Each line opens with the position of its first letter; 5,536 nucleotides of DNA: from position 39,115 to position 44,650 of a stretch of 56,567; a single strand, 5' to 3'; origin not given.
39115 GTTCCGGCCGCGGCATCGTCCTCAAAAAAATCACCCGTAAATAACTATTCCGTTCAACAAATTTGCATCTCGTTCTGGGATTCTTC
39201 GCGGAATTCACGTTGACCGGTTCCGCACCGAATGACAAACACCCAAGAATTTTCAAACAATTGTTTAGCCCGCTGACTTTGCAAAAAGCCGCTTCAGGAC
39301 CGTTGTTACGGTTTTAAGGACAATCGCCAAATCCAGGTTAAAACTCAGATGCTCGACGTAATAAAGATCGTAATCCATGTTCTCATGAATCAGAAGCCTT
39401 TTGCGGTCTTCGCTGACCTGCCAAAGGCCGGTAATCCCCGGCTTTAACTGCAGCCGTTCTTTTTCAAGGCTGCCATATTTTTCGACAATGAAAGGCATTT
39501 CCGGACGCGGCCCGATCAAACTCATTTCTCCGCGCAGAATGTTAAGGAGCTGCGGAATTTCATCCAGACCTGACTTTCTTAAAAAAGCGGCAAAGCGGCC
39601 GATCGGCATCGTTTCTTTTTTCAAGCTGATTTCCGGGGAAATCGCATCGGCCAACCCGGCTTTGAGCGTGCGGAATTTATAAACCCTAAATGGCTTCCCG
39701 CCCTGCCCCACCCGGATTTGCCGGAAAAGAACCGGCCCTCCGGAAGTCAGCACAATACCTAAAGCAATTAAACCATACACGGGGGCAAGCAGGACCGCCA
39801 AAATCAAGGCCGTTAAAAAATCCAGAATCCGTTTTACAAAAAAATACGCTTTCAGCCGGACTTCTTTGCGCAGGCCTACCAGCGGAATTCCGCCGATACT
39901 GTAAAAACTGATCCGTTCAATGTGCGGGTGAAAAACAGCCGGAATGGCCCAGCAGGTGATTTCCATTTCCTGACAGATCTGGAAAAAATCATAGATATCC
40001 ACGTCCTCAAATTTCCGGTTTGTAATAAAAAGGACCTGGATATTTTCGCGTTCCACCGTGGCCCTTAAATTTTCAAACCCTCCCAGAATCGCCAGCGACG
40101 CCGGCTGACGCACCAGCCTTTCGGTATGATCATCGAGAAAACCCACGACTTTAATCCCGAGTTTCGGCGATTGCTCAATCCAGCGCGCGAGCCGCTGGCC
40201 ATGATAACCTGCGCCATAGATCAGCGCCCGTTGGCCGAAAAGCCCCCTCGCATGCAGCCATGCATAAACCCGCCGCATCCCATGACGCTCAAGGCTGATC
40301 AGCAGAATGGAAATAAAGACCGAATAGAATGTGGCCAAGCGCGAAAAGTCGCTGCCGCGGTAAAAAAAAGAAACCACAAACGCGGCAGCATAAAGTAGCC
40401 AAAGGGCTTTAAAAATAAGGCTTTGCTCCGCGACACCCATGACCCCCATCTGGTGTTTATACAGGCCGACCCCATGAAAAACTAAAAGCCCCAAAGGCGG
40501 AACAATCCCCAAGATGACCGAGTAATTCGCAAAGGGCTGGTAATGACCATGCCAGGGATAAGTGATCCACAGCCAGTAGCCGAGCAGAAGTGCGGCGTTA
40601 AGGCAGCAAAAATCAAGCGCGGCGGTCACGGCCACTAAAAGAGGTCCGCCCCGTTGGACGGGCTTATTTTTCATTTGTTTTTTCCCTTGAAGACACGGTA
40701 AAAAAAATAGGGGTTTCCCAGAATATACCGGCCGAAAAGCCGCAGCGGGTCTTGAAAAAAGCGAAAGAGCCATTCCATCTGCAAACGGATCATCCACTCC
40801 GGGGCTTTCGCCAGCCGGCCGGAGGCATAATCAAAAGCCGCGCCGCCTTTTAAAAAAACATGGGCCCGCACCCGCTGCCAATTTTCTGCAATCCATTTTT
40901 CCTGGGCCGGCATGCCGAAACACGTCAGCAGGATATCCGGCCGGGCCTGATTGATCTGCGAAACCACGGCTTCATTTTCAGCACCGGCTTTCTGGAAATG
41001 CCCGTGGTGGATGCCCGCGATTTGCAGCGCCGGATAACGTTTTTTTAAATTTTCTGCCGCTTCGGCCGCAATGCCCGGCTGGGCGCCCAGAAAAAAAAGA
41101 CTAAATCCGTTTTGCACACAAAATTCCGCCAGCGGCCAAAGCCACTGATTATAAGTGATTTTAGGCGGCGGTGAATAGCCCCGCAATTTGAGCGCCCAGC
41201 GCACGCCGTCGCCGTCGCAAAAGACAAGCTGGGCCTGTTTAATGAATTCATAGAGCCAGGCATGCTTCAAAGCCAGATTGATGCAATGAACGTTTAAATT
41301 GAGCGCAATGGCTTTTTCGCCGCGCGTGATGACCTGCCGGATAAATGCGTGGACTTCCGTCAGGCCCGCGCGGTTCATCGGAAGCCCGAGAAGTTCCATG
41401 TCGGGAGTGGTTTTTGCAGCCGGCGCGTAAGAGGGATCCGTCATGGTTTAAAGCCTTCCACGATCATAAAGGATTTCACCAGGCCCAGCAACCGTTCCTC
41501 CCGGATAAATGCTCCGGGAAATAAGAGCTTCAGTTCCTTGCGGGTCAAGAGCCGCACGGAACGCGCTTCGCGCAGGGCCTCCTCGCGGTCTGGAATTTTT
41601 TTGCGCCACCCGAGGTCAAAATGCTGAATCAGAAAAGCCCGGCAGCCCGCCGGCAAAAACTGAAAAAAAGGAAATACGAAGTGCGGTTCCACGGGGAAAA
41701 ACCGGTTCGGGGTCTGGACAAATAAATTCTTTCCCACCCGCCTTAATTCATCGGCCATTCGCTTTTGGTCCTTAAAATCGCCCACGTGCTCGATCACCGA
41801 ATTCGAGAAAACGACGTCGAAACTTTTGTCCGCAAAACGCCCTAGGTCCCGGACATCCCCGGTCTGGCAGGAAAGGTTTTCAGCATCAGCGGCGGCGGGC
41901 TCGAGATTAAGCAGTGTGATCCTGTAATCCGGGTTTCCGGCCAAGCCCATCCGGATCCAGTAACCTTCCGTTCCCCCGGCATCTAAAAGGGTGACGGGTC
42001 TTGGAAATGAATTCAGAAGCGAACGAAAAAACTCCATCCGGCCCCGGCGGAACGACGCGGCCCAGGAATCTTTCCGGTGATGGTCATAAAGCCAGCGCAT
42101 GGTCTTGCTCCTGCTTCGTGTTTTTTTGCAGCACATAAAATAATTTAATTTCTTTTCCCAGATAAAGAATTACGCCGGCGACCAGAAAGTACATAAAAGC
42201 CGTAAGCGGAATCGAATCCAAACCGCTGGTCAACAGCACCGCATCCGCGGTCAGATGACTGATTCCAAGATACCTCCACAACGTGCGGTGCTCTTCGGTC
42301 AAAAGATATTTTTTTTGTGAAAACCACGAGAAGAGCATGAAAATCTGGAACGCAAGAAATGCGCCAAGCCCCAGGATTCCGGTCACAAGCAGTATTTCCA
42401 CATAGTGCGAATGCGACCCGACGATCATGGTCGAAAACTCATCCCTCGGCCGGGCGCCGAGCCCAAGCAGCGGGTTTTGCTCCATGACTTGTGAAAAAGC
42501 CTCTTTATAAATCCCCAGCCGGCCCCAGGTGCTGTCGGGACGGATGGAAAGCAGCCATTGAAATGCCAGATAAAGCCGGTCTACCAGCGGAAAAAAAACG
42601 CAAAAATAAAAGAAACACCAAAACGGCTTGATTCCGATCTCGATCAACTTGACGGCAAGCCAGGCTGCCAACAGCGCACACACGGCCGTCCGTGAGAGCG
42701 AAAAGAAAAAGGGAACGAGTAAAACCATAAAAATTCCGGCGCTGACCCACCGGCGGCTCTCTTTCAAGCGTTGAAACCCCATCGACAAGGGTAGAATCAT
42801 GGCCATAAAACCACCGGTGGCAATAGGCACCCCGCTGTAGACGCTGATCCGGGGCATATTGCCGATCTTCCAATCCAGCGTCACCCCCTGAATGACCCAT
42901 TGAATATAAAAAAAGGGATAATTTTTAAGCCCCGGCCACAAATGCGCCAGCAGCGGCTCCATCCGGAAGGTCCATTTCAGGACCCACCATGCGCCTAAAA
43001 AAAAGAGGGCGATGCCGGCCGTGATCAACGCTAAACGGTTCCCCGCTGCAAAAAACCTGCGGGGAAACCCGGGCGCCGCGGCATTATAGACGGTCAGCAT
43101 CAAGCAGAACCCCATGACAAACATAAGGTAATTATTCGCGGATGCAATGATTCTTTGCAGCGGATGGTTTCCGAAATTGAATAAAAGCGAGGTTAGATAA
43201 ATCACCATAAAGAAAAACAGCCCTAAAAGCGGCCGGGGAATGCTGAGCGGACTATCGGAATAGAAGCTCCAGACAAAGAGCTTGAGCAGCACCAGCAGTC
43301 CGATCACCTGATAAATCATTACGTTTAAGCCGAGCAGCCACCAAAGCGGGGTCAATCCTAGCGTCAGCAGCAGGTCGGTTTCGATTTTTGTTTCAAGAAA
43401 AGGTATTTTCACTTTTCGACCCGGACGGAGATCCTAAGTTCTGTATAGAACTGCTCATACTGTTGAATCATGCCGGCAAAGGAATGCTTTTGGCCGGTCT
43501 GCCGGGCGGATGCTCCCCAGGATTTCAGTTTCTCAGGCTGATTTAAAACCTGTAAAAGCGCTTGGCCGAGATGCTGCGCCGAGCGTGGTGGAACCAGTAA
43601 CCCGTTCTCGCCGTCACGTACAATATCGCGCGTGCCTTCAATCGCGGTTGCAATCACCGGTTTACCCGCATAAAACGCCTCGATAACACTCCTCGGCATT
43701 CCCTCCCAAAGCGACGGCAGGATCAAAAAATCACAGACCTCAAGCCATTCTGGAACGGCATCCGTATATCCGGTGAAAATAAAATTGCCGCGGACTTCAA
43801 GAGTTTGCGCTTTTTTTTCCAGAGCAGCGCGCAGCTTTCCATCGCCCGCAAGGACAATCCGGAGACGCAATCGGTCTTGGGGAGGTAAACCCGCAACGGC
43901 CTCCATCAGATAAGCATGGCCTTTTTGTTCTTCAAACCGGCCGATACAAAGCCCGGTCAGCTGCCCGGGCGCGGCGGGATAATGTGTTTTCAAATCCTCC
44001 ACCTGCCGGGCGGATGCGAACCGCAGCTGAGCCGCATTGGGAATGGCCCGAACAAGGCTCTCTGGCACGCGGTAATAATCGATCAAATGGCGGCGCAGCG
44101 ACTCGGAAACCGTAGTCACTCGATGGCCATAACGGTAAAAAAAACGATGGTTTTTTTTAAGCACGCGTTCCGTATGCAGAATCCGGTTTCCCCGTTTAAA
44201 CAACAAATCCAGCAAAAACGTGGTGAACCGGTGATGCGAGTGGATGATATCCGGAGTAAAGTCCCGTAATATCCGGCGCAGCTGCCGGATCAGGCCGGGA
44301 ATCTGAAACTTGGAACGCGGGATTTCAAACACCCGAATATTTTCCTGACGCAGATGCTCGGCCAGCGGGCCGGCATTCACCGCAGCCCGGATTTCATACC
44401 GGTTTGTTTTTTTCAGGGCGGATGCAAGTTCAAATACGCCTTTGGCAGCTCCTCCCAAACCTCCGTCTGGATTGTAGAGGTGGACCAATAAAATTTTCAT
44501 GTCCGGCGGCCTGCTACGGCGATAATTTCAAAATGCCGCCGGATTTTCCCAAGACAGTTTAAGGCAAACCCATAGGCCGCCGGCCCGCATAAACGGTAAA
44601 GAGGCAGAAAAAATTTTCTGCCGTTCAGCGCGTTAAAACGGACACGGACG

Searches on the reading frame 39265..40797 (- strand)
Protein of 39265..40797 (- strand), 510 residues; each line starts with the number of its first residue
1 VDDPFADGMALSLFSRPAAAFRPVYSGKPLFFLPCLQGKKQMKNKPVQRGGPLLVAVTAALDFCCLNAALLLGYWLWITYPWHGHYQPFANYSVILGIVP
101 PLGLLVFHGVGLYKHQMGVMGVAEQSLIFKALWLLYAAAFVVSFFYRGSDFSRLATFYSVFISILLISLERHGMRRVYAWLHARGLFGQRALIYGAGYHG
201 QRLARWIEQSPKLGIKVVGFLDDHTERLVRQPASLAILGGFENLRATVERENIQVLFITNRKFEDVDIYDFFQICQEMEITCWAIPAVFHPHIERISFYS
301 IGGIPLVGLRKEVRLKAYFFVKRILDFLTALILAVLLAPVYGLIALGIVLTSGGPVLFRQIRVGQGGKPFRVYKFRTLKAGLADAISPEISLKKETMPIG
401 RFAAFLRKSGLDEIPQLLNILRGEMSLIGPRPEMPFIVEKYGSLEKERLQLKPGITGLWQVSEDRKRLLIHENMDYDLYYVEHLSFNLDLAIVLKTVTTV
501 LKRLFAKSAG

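Call 8: search_protein_families(library=pfam, proteins=[window:39265-40797:-], max_evalue=0.001)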
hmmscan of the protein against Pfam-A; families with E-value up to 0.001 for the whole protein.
window:39265-40797:- (510 aa): 2 families
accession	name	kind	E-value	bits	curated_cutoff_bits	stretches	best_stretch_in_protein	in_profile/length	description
PF02397.22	Bac_transf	-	1.9e-56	190.9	27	1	322-502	1-179/179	Bacterial sugar transferase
PF13727.12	CoA_binding_3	-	2.3e-16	60.8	25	1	111-259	4-148/175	CoA-binding domain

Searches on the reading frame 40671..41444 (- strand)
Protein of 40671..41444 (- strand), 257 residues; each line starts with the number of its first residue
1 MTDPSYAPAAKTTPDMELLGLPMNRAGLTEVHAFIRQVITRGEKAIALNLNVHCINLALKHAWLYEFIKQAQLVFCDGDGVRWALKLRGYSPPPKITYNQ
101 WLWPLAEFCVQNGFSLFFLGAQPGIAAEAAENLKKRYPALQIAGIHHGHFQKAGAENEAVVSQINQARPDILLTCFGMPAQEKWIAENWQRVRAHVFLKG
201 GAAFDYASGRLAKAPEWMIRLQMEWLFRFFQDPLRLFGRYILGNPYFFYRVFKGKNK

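Call 8: search_protein_families(library=pfam, proteins=[window:40671-41444:-], max_evalue=0.001)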
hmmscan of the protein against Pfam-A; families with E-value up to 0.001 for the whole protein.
window:40671-41444:- (257 aa): 1 family
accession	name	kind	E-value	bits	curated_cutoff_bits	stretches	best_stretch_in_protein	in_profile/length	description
PF03808.19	Glyco_tran_WecG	-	2.5e-55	187.3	27.4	1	71-240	1-168/168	Glycosyl transferase WecG/TagA/CpsF family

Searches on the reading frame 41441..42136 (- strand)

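Call 8: search_protein_families(library=pfam, proteins=[window:41441-42136:-], max_evalue=0.001)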
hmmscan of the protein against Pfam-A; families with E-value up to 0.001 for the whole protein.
window:41441-42136:- (231 aa): 5 families
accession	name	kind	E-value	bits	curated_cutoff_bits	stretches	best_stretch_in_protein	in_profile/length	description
PF08241.18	Methyltransf_11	-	9.4e-10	39.4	21.2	1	71-136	19-88/95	Methyltransferase domain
PF08242.18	Methyltransf_12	-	5.5e-06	27.5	30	1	51-134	1-91/98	Methyltransferase domain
PF13649.12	Methyltransf_25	-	8.6e-06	26.8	27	1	51-135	2-93/97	Methyltransferase domain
PF13489.12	Methyltransf_23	-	1.3e-05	25.4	27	1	18-183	2-131/164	Methyltransferase domain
PF13847.12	Methyltransf_31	-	0.00028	21.1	27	1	85-142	53-111/145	Methyltransferase domain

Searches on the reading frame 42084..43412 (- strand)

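Call 8: search_protein_families(library=pfam, proteins=[window:42084-43412:-], max_evalue=0.001)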
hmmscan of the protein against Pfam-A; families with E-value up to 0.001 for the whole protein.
window:42084-43412:- (442 aa): 1 family
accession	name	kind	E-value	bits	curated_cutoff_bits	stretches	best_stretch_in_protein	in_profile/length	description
PF04932.20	Wzy_C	-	2.1e-07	31.3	31.7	1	228-353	3-149/149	O-Antigen ligase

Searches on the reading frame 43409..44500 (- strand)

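Call 8: search_protein_families(library=pfam, proteins=[window:43409-44500:-], max_evalue=0.001)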
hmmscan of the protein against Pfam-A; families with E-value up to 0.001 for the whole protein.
window:43409-44500:- (363 aa): 6 families
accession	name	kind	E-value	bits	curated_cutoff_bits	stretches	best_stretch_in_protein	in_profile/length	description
PF00534.26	Glycos_transf_1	-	1.6e-39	135.6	26.4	1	179-334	14-171/172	Glycosyl transferases group 1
PF13692.12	Glyco_trans_1_4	-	6.3e-36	124.2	27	1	184-320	5-141/142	Glycosyl transferases group 1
PF13439.12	Glyco_transf_4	-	4.5e-17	63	28.5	1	16-156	2-165/170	Glycosyltransferase Family 4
PF13579.12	Glyco_trans_4_4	-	7.2e-12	46.4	29.7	1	16-155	1-157/158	Glycosyl transferase 4-like domain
PF20706.3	GT4-conflict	-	2.3e-06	27.3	26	1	158-333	176-352/385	Family 4 Glycosyltransferase in conflict systems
PF13477.12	Glyco_trans_4_2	-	0.00041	21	23.4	1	24-92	15-84/139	Glycosyl transferase 4-like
